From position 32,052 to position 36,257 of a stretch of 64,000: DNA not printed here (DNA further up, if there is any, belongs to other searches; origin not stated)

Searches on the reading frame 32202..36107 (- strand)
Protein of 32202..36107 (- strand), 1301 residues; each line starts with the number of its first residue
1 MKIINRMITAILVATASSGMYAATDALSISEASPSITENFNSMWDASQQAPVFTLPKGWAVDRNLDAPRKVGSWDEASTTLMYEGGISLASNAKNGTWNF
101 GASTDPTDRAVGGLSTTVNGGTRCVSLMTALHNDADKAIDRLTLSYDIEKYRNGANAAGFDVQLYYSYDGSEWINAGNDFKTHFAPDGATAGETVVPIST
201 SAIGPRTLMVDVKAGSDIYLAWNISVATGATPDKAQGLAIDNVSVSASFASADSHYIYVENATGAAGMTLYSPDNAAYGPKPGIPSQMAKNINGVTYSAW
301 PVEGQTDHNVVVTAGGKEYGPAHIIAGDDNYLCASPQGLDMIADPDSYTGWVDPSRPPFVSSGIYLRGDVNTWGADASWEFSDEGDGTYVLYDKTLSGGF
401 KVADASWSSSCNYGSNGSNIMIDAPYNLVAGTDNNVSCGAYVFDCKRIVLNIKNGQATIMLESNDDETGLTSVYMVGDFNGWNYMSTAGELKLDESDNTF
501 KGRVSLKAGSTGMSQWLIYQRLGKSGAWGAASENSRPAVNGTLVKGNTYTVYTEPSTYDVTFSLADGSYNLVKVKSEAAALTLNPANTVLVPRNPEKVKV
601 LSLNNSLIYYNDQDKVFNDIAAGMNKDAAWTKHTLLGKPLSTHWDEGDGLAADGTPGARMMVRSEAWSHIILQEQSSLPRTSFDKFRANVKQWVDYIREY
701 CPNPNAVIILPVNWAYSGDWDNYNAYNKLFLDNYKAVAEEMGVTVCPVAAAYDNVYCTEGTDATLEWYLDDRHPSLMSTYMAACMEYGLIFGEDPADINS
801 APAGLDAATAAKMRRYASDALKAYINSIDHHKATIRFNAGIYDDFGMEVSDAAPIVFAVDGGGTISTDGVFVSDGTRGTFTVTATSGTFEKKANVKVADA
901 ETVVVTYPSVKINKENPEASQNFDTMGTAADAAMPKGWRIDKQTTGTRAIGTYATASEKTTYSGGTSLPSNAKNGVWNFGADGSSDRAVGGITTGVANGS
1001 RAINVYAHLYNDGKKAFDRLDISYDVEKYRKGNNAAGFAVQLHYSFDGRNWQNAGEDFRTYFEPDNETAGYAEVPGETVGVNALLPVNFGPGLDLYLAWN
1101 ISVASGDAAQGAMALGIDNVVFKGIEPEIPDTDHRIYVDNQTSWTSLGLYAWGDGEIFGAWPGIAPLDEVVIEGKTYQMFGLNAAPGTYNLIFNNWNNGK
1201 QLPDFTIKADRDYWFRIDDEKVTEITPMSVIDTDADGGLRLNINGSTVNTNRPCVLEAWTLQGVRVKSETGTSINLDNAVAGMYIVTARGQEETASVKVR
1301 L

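Call 65: search_protein_families(library=pfam, proteins=[window:32202-36107:-], max_evalue=0.00001)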
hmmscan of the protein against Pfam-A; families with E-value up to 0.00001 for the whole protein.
window:32202-36107:- (1301 aa): 1 family
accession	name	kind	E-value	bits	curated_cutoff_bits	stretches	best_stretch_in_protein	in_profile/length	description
PF16227.11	DUF4886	-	8.8e-08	31.9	26.7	1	661-818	77-240/242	Domain of unknown function (DUF4886)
